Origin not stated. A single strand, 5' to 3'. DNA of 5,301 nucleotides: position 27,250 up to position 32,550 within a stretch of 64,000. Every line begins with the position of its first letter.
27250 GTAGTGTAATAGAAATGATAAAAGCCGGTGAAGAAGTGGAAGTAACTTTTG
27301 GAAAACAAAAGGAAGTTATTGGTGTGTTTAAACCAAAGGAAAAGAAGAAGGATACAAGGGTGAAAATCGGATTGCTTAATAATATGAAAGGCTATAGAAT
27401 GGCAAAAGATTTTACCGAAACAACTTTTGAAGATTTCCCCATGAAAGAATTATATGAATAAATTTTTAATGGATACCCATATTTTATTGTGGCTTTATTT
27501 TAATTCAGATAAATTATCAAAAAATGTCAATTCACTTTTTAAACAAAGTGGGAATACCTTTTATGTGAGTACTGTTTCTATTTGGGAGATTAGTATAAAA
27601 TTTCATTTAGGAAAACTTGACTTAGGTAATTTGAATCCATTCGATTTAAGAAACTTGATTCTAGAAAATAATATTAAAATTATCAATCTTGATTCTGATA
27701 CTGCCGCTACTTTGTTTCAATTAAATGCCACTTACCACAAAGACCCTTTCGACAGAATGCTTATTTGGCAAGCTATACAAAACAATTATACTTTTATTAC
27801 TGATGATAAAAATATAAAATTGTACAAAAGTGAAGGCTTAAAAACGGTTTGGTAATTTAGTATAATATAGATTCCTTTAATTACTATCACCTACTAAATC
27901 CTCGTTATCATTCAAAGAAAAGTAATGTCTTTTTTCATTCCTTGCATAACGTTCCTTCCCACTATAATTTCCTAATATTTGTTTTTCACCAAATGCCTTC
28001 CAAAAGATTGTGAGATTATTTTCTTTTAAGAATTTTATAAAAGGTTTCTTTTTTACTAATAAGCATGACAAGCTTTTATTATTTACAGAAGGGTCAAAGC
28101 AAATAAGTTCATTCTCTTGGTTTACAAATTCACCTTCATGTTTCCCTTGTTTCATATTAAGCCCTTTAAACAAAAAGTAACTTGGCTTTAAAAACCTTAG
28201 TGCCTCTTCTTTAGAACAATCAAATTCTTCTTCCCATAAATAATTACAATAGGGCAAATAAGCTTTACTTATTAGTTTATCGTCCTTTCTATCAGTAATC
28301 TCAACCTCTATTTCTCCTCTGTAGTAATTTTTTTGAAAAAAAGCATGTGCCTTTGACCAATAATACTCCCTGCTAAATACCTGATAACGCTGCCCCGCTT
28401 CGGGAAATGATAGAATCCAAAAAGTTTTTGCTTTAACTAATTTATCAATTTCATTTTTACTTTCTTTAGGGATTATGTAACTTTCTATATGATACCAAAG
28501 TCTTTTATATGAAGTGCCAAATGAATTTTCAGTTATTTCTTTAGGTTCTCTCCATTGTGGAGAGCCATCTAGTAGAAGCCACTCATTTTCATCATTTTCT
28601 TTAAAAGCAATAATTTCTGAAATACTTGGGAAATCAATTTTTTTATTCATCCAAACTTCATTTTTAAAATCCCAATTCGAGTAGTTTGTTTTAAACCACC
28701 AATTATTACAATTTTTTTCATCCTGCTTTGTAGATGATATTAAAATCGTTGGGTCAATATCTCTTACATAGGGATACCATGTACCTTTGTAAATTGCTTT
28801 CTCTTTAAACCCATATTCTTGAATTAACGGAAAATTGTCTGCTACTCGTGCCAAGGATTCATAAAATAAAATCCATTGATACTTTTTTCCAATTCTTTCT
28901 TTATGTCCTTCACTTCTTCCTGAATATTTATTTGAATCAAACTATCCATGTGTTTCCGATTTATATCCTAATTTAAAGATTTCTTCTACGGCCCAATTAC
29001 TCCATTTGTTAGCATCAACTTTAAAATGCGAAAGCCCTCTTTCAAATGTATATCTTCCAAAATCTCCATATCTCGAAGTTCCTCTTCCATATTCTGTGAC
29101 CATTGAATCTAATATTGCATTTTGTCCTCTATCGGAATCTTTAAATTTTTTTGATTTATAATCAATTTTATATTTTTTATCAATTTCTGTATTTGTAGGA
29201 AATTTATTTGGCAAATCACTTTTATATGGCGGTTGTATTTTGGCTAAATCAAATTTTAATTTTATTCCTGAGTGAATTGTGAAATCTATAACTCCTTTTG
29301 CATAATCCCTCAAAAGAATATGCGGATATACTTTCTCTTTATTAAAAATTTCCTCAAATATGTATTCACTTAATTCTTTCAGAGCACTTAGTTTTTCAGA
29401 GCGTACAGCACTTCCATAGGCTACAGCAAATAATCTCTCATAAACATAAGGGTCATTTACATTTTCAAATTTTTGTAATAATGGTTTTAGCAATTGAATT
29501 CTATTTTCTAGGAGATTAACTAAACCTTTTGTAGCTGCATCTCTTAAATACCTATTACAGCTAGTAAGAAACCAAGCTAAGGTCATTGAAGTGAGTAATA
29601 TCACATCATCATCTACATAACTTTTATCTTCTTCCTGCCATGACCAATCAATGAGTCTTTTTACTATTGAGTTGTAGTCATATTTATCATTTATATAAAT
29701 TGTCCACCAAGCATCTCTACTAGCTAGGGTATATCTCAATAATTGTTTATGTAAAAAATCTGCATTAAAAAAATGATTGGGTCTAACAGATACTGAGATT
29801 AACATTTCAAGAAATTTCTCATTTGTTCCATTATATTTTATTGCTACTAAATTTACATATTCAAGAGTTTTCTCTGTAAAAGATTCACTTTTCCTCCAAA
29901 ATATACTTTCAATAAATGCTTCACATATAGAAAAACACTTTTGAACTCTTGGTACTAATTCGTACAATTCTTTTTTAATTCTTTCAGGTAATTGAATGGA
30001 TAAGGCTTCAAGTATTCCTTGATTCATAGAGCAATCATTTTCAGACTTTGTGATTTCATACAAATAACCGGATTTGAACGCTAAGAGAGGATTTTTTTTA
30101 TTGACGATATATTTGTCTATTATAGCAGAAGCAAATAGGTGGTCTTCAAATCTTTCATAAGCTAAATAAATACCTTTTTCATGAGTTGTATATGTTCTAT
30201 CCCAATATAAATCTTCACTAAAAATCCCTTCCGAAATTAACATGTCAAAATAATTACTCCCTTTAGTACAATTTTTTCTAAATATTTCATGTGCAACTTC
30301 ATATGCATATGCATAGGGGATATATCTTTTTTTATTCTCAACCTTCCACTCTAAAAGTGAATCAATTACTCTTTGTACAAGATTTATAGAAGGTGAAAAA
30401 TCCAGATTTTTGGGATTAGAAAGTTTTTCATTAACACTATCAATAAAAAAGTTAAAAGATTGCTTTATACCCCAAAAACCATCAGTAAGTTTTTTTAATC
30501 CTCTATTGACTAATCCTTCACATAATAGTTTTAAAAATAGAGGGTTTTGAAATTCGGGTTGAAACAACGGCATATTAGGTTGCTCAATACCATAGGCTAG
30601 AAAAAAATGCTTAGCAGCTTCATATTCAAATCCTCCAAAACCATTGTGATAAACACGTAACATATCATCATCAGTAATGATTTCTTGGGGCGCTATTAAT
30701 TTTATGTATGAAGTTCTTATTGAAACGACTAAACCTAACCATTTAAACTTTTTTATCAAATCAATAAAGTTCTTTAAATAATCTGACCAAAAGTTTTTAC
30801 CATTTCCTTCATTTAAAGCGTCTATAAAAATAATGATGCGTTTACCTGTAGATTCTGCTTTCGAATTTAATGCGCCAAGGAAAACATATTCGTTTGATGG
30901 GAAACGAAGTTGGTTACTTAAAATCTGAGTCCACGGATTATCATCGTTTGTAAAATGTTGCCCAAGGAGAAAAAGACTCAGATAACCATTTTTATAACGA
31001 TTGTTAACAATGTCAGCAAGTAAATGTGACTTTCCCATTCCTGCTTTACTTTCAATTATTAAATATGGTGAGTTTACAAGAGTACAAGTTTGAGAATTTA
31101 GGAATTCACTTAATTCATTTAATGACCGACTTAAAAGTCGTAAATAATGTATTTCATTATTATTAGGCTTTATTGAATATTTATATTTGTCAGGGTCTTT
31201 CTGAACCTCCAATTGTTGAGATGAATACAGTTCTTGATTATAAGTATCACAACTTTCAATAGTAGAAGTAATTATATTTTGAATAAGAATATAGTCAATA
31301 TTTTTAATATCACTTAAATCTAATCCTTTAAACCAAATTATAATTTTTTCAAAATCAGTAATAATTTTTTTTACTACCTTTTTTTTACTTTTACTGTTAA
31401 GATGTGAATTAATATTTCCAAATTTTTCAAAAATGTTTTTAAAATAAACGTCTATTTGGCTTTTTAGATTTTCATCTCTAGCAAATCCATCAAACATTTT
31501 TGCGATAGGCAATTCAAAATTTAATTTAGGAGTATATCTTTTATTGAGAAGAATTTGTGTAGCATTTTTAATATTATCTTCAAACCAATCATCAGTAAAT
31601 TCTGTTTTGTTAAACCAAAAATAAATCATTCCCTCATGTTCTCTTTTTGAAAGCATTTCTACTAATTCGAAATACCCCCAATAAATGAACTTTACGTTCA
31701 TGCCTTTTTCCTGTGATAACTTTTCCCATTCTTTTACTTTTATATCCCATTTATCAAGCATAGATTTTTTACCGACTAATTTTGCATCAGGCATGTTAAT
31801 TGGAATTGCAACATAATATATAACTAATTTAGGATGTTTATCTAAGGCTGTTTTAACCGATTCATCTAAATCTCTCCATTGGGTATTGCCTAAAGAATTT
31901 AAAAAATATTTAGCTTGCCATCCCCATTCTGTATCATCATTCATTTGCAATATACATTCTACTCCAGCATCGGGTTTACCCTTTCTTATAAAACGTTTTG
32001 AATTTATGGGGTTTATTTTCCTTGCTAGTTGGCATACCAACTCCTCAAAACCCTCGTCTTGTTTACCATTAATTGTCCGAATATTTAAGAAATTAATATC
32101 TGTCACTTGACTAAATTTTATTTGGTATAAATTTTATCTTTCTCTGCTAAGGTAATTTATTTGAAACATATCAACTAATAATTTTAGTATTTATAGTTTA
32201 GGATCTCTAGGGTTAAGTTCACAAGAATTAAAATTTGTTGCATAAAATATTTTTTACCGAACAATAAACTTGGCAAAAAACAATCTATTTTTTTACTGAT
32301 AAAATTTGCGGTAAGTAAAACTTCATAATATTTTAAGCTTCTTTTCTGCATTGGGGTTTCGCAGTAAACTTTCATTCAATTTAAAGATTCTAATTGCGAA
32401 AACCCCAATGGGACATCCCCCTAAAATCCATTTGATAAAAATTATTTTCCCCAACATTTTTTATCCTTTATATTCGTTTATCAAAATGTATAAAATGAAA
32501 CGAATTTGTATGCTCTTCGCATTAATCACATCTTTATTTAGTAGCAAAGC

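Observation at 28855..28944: Single in-frame TAG splits a potential ~1409-codon ORF; downstream part has no ATG start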

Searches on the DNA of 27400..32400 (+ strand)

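Call 18: search_dna_similar(query=window:27400-32400:+, collection=plasmids, mode=near)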
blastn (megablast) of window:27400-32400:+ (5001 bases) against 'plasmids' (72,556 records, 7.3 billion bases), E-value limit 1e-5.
No match.

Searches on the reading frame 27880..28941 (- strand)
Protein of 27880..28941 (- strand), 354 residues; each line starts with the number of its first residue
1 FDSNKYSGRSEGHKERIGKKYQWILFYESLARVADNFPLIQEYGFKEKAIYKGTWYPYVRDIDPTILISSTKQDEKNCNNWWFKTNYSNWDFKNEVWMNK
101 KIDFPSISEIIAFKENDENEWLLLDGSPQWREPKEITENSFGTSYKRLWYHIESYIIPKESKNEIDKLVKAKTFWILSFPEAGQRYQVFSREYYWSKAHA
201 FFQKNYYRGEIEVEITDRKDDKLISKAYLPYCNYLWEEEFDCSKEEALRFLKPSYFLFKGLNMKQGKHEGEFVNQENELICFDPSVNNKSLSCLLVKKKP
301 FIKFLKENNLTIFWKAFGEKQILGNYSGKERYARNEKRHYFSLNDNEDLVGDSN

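Call 5: search_protein_families(library=pfam, proteins=[window:27880-28941:-], max_evalue=0.1)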
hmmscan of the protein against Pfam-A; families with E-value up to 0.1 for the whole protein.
window:27880-28941:- (354 aa): 0 families

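Call 6: search_protein_families(library=padloc, proteins=[window:27880-28941:-], max_evalue=0.1)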
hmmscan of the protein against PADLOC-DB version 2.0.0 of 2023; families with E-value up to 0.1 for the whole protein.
window:27880-28941:- (354 aa): 6 families
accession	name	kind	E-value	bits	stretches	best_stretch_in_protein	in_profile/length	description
PDLC02164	Avs2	-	4.4e-95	317.7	1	1-349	1137-1488/1504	-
PDLC02162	Avs2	-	5.4e-80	267.9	1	4-349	1033-1366/1379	-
PDLC02165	Avs2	-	7.5e-76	253.9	1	3-347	1030-1364/1375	-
PDLC02163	Avs2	-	3.3e-65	218.5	1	4-346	1228-1564/1576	-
PDLC02161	Avs2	-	2.2e-22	76.7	1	6-321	1142-1451/1499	-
PDLC02166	Avs2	-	2e-11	40.1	1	14-323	1144-1445/1498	-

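Call 7: search_protein_families(library=ncbifam, proteins=[window:27880-28941:-], max_evalue=0.1)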
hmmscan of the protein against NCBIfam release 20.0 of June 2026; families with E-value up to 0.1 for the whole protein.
window:27880-28941:- (354 aa): 1 family
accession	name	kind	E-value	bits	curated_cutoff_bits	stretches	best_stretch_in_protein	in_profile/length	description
NF041813.1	Avs2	equivalog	1.8e-105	354.1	1000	1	4-346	969-1313/1317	AVAST type 2 anti-phage system protein Avs2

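Call 23: search_protein_representatives(protein=window:27880-28941:-)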
Query: 354 residues. Proteins with E-value up to 0.001 (for the whole library): 1871; up to 1e-10: 1247; up to 1e-30: 429. The best 150 are listed.
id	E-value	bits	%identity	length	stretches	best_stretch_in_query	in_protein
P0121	1.3e-90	320.7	46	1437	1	9-336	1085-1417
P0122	1.2e-83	297.8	44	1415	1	3-333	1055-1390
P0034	4.1e-83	296.1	45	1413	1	2-337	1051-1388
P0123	4.7e-83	295.9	43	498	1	3-328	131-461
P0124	2.2e-81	290.4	44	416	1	1-351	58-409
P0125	1.3e-78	281.3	45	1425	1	9-335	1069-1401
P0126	1.9e-77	277.4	45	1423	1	7-325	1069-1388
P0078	1.4e-75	271.3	40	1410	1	5-346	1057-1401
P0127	8.2e-75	268.8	42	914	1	7-332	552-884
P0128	1.5e-74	267.9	42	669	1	8-328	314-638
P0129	2.2e-74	267.4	44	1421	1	1-328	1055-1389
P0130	3.0e-74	266.9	47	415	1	1-325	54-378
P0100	4.4e-74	266.4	41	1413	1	5-352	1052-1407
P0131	2.9e-72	260.4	41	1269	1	1-339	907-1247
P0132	5.0e-72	259.6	43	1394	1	7-326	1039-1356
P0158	7.3e-60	219.6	40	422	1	1-351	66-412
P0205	5.8e-49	183.7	32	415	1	1-331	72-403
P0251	3.5e-44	168.0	34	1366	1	7-331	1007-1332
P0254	6.8e-44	167.0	32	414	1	1-327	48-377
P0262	2.5e-43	165.1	33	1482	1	1-323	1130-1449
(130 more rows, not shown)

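Call 28: search_solved_structures(query=window:27880-28941:-, max_evalue=0.01, show_alignments=2)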
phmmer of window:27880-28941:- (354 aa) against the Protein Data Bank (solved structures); distinct sequences matched with E-value up to 0.01: 1.
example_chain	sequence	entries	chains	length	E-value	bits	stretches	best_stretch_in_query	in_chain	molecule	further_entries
9o4e_A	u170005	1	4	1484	1.6e-76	261.2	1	7-346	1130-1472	AVAST type 2 anti-phage system protein Avs2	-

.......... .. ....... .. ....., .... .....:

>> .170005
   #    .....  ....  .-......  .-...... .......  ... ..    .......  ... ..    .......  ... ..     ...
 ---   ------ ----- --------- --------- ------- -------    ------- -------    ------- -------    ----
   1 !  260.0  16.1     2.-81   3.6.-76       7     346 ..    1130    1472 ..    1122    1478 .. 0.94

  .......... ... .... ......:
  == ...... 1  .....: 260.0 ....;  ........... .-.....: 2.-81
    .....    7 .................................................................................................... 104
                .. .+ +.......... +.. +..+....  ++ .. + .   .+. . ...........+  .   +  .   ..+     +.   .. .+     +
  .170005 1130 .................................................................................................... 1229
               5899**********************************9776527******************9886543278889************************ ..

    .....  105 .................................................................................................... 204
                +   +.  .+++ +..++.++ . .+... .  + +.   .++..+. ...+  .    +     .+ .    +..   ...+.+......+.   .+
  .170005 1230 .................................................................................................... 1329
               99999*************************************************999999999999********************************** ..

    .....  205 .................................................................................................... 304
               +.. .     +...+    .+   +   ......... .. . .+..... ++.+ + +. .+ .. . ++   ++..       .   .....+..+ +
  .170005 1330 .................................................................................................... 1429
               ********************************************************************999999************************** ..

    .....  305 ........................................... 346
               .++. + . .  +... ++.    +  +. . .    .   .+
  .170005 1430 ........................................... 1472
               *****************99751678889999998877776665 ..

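Call 30: find_encoding_contigs(protein=P0130, flank=6000, max_places=4)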
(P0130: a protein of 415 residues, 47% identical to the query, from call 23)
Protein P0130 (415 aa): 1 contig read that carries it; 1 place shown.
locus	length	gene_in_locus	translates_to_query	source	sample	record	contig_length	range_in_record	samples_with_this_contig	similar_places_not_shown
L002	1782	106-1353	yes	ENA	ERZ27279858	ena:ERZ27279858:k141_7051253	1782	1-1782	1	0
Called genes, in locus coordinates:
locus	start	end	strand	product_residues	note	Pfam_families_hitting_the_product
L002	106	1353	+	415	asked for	-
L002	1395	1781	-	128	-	?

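Call 31: find_encoding_contigs(protein=P0158, flank=6000, max_places=4)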
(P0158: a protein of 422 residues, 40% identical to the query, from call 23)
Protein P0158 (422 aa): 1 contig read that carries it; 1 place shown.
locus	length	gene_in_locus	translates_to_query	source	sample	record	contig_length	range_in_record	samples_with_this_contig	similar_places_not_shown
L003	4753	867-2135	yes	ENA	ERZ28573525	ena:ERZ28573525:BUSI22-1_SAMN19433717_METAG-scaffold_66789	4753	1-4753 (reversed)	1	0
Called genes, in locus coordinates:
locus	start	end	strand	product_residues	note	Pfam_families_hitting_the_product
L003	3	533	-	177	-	?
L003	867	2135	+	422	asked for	-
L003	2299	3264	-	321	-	PF03781:FGE-sulfatase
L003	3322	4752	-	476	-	?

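Call 33: find_related_loci(query=window:27880-28941:-, collection=genome_contigs, flank=6000)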
Query window:27880-28941:- (354 aa) in genome_contigs; peptide patterns used: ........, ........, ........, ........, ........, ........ (x = any residue, [..] = any of these).
46 stretches matched a pattern, but none encodes a relative of the query by tblastn (E <= 1e-3).

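Call 56: find_encoding_contigs(protein=P0254, flank=6000, max_places=3)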
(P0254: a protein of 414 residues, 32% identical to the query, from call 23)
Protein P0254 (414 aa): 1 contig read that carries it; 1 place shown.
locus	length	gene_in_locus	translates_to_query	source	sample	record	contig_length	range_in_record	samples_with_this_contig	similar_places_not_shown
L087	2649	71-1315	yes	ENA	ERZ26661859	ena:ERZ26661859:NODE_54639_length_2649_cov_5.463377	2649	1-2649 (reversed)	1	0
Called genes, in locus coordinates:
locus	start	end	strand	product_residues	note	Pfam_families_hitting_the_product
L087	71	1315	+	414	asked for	-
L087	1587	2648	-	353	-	?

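Call 57: find_encoding_contigs(protein=P0205, flank=6000, max_places=3)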
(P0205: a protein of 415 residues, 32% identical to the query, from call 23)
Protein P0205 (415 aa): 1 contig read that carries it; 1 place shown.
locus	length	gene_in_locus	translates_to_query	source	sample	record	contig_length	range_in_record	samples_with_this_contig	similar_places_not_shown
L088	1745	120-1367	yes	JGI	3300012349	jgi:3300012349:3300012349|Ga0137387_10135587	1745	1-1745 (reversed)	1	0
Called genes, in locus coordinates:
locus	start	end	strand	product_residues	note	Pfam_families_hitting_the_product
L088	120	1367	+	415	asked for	-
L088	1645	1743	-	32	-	?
